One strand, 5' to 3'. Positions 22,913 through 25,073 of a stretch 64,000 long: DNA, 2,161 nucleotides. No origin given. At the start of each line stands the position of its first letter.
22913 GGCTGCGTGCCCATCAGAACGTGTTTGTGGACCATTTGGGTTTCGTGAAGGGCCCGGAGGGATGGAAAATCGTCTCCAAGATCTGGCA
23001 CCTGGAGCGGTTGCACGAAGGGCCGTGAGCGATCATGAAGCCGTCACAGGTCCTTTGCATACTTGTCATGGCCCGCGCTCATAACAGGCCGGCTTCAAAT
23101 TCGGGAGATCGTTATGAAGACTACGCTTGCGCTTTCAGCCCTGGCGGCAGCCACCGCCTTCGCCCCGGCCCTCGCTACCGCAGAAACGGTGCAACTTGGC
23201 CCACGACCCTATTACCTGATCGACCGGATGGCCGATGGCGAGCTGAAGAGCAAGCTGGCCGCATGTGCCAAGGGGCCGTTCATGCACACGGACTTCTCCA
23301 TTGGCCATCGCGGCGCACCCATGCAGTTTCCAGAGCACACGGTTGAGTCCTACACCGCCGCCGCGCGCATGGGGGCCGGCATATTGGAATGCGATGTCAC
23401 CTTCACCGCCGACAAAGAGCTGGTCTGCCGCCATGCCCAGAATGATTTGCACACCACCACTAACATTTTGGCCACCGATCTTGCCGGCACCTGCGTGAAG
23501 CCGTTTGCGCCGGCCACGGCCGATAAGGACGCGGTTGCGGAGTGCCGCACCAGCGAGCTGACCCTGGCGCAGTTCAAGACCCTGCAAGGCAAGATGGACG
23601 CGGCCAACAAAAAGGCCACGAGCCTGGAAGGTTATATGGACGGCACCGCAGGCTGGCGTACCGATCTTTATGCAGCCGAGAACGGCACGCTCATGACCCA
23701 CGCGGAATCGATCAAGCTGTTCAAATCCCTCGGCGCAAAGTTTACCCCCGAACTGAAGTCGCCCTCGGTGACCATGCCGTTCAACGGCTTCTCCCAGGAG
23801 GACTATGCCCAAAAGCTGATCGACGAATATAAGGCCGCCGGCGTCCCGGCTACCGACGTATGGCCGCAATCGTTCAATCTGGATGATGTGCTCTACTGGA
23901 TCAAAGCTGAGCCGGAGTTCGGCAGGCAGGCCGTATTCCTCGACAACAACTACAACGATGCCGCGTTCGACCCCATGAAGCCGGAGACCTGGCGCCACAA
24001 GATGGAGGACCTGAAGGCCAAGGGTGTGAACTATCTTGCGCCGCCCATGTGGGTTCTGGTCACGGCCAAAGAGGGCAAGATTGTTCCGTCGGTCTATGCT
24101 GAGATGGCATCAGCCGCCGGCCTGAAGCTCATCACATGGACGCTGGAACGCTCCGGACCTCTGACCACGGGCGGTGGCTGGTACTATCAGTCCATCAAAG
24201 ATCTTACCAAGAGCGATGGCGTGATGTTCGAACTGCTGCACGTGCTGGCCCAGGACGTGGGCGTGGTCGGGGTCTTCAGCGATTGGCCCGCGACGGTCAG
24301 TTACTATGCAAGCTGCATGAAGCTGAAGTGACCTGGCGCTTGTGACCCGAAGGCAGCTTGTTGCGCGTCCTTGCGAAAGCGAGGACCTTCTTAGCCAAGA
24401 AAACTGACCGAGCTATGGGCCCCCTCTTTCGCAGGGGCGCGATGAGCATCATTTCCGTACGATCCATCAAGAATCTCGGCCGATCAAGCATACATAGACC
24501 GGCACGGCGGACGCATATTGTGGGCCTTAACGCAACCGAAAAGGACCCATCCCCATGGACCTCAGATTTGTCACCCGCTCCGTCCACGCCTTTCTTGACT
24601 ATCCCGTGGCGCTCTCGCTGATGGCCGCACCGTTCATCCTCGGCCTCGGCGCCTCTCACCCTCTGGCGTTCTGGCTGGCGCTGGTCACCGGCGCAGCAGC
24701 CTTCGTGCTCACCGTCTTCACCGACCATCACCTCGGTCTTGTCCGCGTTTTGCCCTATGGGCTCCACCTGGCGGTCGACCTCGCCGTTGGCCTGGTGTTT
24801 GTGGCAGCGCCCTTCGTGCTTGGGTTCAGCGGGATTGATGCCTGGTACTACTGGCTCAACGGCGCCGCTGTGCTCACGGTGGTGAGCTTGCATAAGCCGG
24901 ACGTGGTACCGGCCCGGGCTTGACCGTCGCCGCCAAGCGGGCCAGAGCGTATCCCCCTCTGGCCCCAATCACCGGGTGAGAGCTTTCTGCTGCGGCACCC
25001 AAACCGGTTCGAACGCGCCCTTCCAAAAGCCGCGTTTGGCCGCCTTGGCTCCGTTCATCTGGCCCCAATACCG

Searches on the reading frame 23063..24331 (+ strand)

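Call 3: search_protein_families(library=pfam, proteins=[window:23063-24331:+], max_evalue=0.01)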
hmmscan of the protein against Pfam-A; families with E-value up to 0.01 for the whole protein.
window:23063-24331:+ (422 aa): 1 family
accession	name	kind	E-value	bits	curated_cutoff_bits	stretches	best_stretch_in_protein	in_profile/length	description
PF03009.23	GDPD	-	4.4e-20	73.3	23.6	1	82-410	1-243/244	Glycerophosphoryl diester phosphodiesterase family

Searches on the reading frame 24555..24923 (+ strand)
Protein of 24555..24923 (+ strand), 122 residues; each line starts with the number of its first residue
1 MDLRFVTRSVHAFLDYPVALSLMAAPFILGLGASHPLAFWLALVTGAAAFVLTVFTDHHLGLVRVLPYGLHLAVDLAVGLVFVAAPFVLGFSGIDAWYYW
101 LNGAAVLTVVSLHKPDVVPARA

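Call 3: search_protein_families(library=pfam, proteins=[window:24555-24923:+], max_evalue=0.01)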
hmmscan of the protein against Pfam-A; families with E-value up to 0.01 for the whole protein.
window:24555-24923:+ (122 aa): 1 family
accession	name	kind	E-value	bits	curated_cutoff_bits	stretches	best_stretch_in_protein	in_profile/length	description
PF03779.20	SPW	-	8.8e-10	39.4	31.5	1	11-108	2-90/93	SPW repeat domain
